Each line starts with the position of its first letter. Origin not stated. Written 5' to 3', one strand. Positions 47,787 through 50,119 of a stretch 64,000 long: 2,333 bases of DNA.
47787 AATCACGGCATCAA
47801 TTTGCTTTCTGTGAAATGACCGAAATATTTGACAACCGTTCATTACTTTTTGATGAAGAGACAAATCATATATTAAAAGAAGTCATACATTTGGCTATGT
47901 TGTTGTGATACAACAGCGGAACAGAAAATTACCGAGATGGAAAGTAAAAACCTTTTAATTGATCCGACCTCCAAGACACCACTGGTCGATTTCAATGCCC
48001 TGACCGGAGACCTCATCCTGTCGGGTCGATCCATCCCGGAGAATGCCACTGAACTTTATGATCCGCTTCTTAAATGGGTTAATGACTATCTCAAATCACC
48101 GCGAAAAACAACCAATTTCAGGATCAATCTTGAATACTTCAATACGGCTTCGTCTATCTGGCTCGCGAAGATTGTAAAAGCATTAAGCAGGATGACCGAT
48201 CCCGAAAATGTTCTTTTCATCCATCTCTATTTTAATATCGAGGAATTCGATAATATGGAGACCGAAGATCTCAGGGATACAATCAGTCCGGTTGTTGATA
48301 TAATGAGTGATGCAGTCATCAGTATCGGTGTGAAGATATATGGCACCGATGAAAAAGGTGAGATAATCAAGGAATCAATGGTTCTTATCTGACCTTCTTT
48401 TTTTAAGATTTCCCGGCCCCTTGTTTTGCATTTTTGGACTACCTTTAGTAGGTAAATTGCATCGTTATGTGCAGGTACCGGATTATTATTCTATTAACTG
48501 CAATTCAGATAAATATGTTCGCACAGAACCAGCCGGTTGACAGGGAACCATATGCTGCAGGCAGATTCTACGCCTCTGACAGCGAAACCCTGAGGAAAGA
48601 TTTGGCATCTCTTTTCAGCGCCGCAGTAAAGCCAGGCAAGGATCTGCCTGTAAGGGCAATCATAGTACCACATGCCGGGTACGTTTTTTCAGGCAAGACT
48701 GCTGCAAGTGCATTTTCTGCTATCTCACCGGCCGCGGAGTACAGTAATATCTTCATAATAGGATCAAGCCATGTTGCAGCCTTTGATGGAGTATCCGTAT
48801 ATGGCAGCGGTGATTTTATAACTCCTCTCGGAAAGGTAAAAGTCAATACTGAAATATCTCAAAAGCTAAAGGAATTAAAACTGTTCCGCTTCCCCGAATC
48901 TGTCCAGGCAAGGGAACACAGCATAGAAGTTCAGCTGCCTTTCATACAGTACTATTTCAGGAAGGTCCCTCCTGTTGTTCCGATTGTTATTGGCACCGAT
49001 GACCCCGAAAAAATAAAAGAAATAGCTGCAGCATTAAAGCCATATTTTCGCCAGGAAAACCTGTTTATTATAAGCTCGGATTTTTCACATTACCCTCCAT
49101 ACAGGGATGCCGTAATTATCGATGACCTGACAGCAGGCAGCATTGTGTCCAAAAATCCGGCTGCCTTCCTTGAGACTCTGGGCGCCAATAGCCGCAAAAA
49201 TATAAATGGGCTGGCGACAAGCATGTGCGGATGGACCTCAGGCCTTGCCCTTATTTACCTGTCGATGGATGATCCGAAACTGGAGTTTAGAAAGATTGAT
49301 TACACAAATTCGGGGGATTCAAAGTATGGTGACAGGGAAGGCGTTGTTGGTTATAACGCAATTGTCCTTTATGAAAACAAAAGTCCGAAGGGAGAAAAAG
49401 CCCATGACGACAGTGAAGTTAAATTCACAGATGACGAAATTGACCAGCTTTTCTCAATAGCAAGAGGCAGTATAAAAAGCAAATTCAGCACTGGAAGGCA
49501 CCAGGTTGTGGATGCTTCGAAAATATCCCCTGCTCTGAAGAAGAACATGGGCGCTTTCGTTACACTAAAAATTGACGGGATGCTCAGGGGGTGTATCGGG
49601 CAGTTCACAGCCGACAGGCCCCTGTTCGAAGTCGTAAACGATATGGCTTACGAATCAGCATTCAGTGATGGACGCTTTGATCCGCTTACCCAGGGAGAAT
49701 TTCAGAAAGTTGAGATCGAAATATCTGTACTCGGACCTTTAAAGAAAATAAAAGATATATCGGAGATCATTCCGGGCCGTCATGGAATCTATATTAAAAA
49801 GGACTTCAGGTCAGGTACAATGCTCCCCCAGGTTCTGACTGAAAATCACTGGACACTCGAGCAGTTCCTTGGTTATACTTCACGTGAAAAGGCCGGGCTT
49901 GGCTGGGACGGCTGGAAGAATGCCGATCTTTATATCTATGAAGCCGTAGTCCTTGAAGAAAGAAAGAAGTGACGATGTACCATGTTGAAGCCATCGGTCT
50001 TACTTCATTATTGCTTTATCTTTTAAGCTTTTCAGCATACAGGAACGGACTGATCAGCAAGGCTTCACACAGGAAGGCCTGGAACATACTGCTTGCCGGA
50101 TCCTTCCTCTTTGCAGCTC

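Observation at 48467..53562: AmmeMemoRadiSam locus with an embedded 809-aa polytopic spermidine-synthase-like protein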

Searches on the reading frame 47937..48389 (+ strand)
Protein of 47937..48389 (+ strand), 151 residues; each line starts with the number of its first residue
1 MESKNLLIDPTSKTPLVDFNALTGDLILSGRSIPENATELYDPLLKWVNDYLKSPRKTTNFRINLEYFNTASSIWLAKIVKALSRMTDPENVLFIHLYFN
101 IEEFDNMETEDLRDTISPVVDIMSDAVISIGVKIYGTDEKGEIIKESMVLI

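Call 3: search_protein_families(library=pfam, proteins=[window:47937-48389:+], max_evalue=0.01)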
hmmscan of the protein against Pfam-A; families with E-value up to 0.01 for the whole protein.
window:47937-48389:+ (151 aa): 1 family
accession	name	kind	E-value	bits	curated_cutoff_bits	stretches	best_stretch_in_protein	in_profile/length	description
PF09345.15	SiaC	-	6.9e-24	84.3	24.5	1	8-109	1-102/120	SiaC family regulatory phosphoprotein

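Call 4: search_protein_families(library=ncbifam, proteins=[window:47937-48389:+], max_evalue=0.01)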
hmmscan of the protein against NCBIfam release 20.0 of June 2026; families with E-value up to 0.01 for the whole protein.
window:47937-48389:+ (151 aa): 1 family
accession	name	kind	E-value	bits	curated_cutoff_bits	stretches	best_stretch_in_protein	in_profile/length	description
NF038265.1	phos_prot_SiaC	equivalog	2e-14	53.6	150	1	5-101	2-98/122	biofilm regulation phosphoprotein SiaC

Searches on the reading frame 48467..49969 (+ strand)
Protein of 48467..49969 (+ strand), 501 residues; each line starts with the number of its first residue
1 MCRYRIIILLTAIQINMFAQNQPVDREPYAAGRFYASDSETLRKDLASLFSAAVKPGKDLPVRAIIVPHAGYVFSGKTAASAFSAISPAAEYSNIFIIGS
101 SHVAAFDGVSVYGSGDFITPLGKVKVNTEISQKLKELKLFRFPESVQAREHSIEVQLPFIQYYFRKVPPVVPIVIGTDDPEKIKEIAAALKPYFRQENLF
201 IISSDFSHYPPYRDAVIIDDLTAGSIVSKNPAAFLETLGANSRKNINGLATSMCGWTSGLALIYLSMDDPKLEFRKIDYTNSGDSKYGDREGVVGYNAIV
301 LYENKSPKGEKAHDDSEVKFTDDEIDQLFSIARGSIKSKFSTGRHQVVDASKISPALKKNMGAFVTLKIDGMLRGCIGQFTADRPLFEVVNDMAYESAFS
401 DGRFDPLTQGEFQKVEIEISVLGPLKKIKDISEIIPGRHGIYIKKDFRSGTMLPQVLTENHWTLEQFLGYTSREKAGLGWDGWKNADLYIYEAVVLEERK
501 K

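Call 3: search_protein_families(library=pfam, proteins=[window:48467-49969:+], max_evalue=0.01)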
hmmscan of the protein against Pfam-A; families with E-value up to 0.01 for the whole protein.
window:48467-49969:+ (501 aa): 2 families
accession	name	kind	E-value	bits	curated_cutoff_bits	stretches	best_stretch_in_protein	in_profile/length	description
PF01875.22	Memo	-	4.8e-54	183.8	27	1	28-299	2-268/269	Memo-like protein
PF01871.22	AMMECR1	-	7.1e-48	162.7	25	1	330-494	2-166/168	AMMECR1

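Call 4: search_protein_families(library=ncbifam, proteins=[window:48467-49969:+], max_evalue=0.01)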
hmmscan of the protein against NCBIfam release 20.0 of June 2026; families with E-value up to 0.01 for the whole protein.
window:48467-49969:+ (501 aa): 5 families
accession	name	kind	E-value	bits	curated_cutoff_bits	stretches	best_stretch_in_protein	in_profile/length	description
TIGR04336.1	AmmeMemoSam_B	hypoth_equivalog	6.4e-64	215.8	26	1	26-300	1-269/270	AmmeMemoRadiSam system protein B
NF001987.0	PRK00782.1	equivalog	1.4e-50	172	295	1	26-301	3-265/267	MEMO1 family protein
TIGR04335.1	AmmeMemoSam_A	hypoth_equivalog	1.5e-46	157.9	99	1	327-494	2-173/175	AmmeMemoRadiSam system protein A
NF002000.0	PRK00801.1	equivalog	2.7e-33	114.8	273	1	320-499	4-187/201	hypothetical protein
TIGR00296.1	TIGR00296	hypoth_equivalog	1.9e-29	102.8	91.05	1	321-500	5-192/200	TIGR00296 family protein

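Call 95: search_solved_structures(query=window:48467-49969:+, max_evalue=0.001)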
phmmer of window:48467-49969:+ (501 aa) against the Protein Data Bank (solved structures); distinct sequences matched with E-value up to 0.001: 6.
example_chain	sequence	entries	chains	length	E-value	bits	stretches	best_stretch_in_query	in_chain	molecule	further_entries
1zq7_A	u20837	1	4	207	5.7e-24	87.8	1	327-499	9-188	Hypothetical protein MM0484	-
7kq8_A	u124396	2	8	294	5.4e-19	71.4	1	24-210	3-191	Protein MEMO1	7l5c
1vaj_A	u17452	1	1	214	5.5e-19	71.3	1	321-493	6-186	Hypothetical protein PH0010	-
7m8h_A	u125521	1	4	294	5.7e-19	71.3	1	24-210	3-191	Protein MEMO1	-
3bcz_A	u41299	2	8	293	6.5e-19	71.1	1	25-210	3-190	Protein MEMO1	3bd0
1wsc_A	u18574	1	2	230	9.9e-19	70.5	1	328-499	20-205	Hypothetical protein ST0229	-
